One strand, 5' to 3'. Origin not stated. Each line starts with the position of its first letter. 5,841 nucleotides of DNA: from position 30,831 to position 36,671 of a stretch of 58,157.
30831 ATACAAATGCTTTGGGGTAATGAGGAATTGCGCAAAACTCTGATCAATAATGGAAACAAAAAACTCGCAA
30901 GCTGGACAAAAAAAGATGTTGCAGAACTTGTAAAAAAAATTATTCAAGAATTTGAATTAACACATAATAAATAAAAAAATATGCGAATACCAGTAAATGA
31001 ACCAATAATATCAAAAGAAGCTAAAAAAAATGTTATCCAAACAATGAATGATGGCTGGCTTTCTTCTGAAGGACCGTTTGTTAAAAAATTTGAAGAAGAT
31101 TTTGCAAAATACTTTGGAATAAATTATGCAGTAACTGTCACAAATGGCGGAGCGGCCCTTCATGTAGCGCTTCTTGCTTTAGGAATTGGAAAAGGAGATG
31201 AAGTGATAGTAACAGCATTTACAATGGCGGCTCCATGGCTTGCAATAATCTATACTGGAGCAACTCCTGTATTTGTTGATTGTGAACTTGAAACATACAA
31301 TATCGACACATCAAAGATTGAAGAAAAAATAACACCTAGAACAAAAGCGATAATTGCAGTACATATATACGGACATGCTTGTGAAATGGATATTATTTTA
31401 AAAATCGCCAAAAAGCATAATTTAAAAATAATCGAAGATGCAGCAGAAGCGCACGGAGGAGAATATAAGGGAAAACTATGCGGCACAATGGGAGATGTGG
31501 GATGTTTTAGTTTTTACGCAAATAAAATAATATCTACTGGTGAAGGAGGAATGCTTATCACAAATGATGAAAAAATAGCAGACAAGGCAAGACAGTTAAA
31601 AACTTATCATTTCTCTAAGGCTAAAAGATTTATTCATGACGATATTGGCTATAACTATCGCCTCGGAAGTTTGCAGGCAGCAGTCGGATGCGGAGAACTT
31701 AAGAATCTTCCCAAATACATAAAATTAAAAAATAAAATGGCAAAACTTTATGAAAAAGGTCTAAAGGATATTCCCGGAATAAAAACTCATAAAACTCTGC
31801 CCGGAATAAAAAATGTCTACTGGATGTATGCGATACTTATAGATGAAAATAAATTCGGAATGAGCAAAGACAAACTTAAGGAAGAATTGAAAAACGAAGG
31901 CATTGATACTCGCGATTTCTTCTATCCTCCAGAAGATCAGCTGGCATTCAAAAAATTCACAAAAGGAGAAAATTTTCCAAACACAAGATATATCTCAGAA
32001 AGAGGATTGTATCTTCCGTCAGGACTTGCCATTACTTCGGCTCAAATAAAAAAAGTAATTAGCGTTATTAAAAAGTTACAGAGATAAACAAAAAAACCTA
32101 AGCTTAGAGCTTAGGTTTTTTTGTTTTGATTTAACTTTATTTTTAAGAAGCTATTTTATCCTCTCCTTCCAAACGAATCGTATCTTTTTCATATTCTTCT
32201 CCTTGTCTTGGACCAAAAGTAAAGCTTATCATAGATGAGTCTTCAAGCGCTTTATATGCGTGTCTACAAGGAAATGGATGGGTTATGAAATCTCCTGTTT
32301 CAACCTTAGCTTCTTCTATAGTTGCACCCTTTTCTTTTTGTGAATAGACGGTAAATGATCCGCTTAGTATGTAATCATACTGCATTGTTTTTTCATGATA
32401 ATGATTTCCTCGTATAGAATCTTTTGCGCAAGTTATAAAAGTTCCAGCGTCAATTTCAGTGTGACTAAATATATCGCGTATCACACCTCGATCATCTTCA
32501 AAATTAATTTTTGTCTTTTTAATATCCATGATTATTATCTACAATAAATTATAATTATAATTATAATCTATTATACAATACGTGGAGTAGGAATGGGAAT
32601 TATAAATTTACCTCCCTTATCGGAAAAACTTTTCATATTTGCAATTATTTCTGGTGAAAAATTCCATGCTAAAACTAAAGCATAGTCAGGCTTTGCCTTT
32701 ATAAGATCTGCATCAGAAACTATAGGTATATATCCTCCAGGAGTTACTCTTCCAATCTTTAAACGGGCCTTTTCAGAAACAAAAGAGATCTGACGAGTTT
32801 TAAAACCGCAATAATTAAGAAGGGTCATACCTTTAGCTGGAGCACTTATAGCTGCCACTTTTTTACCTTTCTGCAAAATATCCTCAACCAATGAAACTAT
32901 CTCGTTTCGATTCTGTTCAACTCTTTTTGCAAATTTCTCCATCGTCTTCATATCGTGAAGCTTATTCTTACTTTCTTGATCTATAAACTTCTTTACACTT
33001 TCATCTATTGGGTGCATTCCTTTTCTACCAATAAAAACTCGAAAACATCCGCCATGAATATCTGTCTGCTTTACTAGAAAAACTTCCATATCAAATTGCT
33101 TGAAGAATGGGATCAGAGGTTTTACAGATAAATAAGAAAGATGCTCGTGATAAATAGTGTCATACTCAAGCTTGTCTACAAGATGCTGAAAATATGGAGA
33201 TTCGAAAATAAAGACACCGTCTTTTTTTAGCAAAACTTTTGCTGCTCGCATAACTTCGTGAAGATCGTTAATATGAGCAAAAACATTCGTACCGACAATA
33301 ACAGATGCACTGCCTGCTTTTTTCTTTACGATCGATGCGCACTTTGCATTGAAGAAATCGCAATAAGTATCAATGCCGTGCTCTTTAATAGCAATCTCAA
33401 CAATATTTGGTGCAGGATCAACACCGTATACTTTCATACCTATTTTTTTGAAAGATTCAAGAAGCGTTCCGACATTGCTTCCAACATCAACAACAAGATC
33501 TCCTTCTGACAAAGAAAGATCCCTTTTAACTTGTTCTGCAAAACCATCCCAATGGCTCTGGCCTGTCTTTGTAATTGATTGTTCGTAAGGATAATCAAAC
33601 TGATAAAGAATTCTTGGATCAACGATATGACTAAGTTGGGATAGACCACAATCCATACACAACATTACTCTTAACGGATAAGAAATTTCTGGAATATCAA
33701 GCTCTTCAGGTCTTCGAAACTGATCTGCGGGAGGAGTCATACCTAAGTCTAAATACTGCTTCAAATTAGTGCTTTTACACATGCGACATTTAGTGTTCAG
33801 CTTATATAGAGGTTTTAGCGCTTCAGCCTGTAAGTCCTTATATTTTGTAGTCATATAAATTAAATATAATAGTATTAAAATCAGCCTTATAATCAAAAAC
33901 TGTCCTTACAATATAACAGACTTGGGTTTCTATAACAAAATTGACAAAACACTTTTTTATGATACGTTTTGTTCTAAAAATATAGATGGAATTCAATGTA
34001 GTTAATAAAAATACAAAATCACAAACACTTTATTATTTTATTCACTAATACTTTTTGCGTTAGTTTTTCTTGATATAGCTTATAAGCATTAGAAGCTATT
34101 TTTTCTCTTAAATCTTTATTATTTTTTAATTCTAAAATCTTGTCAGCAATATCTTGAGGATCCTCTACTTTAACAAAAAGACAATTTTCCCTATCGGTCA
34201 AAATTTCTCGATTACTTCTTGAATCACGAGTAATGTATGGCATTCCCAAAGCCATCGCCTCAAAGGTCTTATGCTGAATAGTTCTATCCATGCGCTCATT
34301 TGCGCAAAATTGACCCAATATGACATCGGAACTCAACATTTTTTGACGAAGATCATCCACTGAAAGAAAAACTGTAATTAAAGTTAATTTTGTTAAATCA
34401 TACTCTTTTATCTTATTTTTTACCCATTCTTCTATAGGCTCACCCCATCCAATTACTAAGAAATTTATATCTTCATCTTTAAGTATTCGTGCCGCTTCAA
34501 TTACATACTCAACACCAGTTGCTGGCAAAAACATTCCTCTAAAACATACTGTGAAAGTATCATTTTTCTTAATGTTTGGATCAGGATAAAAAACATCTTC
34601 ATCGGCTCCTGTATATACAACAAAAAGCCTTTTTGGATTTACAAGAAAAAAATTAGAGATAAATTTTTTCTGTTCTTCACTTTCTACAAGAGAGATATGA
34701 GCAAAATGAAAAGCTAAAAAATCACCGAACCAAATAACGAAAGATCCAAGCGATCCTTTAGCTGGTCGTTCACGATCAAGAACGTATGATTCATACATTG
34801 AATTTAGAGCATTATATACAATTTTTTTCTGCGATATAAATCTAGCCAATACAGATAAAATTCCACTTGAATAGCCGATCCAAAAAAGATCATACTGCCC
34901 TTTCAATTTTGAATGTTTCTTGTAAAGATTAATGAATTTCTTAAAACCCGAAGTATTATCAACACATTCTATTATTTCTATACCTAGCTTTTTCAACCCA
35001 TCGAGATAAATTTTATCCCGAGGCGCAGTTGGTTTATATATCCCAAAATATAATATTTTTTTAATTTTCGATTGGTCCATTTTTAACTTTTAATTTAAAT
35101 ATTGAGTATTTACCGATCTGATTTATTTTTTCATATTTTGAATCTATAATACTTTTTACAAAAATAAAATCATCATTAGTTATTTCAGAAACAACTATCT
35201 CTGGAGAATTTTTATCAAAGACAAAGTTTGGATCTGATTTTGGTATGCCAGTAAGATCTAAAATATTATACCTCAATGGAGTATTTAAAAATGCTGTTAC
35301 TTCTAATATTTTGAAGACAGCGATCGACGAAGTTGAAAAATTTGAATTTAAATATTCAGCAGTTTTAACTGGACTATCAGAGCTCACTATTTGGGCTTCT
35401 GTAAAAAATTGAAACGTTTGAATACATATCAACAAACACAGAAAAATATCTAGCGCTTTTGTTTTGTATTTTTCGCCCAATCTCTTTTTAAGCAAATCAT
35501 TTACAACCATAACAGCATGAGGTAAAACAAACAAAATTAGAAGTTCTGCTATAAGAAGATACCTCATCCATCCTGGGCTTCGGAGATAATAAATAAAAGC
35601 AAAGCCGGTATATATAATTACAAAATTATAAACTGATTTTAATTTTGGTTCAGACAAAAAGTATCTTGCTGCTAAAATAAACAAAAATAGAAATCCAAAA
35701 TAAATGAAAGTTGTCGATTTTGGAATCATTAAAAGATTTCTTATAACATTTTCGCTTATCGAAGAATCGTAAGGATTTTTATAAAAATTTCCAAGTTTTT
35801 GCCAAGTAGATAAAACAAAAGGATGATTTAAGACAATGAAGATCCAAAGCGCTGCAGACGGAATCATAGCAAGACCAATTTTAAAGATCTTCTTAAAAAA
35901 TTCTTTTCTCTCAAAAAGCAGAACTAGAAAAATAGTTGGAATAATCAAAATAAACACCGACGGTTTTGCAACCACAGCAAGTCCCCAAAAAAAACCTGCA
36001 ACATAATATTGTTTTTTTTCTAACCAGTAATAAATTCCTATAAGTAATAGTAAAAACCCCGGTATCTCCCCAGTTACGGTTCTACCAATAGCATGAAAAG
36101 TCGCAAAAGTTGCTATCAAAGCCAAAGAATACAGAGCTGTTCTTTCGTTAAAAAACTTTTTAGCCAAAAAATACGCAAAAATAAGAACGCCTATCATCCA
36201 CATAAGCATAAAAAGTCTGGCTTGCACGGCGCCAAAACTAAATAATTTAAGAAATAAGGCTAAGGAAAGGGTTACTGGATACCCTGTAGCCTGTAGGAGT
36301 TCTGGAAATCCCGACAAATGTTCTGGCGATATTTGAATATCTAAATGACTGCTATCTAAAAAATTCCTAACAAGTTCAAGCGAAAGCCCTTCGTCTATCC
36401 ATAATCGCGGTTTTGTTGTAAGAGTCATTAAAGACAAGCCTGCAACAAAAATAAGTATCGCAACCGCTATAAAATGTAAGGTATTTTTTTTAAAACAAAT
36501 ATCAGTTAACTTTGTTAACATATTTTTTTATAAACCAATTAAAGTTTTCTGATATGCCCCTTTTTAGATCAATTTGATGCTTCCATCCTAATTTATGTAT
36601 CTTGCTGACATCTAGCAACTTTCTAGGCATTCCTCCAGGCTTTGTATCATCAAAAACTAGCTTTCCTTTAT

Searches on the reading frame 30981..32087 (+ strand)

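Call 33: search_protein_families(library=pfam, proteins=[window:30981-32087:+], max_evalue=0.0001)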
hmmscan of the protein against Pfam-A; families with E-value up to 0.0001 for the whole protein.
window:30981-32087:+ (368 aa): 4 families
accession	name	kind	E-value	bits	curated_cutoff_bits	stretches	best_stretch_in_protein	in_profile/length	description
PF01041.23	DegT_DnrJ_EryC1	-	3.3e-119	398.8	19.8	1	9-363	2-359/360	DegT/DnrJ/EryC1/StrS aminotransferase family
PF00155.27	Aminotran_1_2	-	5.6e-07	29.5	19.7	1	14-151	22-183/361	Aminotransferase class I and II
PF01212.27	Beta_elim_lyase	-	1.3e-05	25.1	27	1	30-270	30-274/288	Beta-eliminating lyase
PF00266.25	Aminotran_5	-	8.5e-05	22.1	21.5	0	35-159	46-181/371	Aminotransferase class-V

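Call 84: search_protein_families(library=ncbifam, proteins=[window:30981-32087:+], max_evalue=1e-10)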
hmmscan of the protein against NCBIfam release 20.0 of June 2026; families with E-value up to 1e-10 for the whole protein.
window:30981-32087:+ (368 aa): 7 families
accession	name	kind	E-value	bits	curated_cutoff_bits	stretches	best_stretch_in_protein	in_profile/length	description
TIGR04181.1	NHT_00031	hypoth_equivalog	2.7e-102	342.3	420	1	3-348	1-359/359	LegC family aminotransferase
TIGR03588.1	PseC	equivalog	1.2e-79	267.9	423.5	1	3-365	2-378/380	UDP-4-amino-4,6-dideoxy-N-acetyl-beta-L-altrosamine transaminase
TIGR04427.1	PLP_DesI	equivalog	2.6e-69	234.2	650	1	20-364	40-380/390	dTDP-4-dehydro-6-deoxyglucose aminotransferase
NF008687.0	PRK11706.1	equivalog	1.7e-68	231.1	375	1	2-366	1-373/375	dTDP-4-amino-4,6-dideoxygalactose transaminase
NF008658.2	PRK11658.1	equivalog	3.8e-68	229.9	631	1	3-366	5-376/379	UDP-4-amino-4-deoxy-L-arabinose aminotransferase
NF011936.0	PRK15407.1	equivalog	6.2e-58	196.5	423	1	3-204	37-245/440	lipopolysaccharide biosynthesis protein RfbH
TIGR02379.1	ECA_wecE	subfamily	4.1e-57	193.7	434.85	1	3-365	2-373/376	dTDP-4-amino-4,6-dideoxy-D-glucose transaminase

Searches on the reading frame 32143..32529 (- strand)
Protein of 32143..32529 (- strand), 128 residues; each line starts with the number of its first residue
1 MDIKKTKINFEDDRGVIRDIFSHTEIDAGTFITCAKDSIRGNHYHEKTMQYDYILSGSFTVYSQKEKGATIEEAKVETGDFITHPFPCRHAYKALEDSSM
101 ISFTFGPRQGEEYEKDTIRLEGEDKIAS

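Call 33: search_protein_families(library=pfam, proteins=[window:32143-32529:-], max_evalue=0.0001)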
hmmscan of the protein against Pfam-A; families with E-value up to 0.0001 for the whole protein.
window:32143-32529:- (128 aa): 1 family
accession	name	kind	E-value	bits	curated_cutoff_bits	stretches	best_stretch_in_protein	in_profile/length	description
PF14667.12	Polysacc_synt_C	-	4e-05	24.1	28.7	1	11-103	2-96/111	Polysaccharide biosynthesis C-terminal domain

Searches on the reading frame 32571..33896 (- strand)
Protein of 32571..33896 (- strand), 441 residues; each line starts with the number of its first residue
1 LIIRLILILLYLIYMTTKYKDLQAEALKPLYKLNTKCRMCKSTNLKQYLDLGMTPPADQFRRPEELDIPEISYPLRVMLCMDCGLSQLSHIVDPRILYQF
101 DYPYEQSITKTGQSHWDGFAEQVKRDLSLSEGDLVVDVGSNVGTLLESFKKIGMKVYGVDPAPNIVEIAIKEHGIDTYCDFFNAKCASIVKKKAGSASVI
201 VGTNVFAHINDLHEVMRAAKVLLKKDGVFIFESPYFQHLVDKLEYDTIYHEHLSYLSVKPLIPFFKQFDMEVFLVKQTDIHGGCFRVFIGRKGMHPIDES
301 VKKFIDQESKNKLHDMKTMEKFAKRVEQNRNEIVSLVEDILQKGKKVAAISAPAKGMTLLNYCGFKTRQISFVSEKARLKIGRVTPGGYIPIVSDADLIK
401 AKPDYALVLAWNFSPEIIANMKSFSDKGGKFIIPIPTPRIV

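Call 33: search_protein_families(library=pfam, proteins=[window:32571-33896:-], max_evalue=0.0001)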
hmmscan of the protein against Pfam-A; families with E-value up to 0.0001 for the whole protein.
window:32571-33896:- (441 aa): 7 families
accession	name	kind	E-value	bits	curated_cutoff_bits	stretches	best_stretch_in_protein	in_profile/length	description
PF08484.17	Methyltransf_14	-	9.1e-51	172.3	23.5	1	280-436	2-160/160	C-methyltransferase C-terminal domain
PF08421.16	Methyltransf_13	-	9.8e-23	80.5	31.3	1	37-98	1-62/62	Putative zinc binding domain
PF13489.12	Methyltransf_23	-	8e-17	61.9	27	1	130-272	21-161/164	Methyltransferase domain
PF08241.18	Methyltransf_11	-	1.5e-10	42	21.2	1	136-231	1-95/95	Methyltransferase domain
PF08242.18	Methyltransf_12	-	1.7e-09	38.7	30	1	136-229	1-98/98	Methyltransferase domain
PF13649.12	Methyltransf_25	-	1.5e-07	32.5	27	1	135-227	1-97/97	Methyltransferase domain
PF13847.12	Methyltransf_31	-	5.8e-06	26.5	27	1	131-242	3-125/145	Methyltransferase domain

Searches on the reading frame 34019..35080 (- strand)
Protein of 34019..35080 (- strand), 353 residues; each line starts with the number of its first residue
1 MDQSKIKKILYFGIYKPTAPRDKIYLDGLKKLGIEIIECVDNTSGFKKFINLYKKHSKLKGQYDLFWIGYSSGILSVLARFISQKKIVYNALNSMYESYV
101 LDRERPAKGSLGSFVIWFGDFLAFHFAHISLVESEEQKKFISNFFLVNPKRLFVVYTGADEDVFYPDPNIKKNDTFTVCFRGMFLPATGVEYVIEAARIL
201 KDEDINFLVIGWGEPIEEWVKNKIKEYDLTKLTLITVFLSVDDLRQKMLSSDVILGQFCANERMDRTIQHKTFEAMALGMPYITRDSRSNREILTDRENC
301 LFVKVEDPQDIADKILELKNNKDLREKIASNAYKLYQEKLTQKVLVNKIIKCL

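Call 33: search_protein_families(library=pfam, proteins=[window:34019-35080:-], max_evalue=0.0001)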
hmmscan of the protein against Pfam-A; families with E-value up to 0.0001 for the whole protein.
window:34019-35080:- (353 aa): 3 families
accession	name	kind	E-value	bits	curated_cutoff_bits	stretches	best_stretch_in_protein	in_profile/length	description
PF00534.26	Glycos_transf_1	-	2.6e-22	79.6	26.4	1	169-334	9-171/172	Glycosyl transferases group 1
PF13692.12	Glyco_trans_1_4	-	1e-16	61.9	27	1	177-320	3-141/142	Glycosyl transferases group 1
PF13524.12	Glyco_trans_1_2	-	3.9e-10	40.3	25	1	203-339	13-132/144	Glycosyl transferase-like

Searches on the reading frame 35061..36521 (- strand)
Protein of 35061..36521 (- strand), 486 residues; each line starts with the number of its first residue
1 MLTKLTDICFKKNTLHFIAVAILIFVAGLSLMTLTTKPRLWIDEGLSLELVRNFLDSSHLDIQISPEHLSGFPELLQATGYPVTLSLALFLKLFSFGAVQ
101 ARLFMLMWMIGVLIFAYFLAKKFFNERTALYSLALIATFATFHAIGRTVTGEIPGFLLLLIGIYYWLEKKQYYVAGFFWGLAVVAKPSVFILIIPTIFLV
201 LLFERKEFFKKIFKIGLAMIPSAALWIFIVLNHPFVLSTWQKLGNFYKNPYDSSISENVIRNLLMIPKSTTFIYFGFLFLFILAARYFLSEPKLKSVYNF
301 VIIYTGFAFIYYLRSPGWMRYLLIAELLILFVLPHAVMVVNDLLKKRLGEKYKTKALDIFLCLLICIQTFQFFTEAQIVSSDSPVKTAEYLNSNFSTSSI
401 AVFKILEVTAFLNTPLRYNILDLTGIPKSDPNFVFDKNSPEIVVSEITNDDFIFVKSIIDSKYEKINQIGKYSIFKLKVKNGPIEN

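Call 33: search_protein_families(library=pfam, proteins=[window:35061-36521:-], max_evalue=0.0001)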
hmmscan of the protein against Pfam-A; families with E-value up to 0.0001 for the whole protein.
window:35061-36521:- (486 aa): 1 family
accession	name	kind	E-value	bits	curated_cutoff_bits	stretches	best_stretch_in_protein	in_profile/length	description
PF13231.12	PMT_2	-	6.2e-14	52.9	26.1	1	87-218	10-147/160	Dolichyl-phosphate-mannose-protein mannosyltransferase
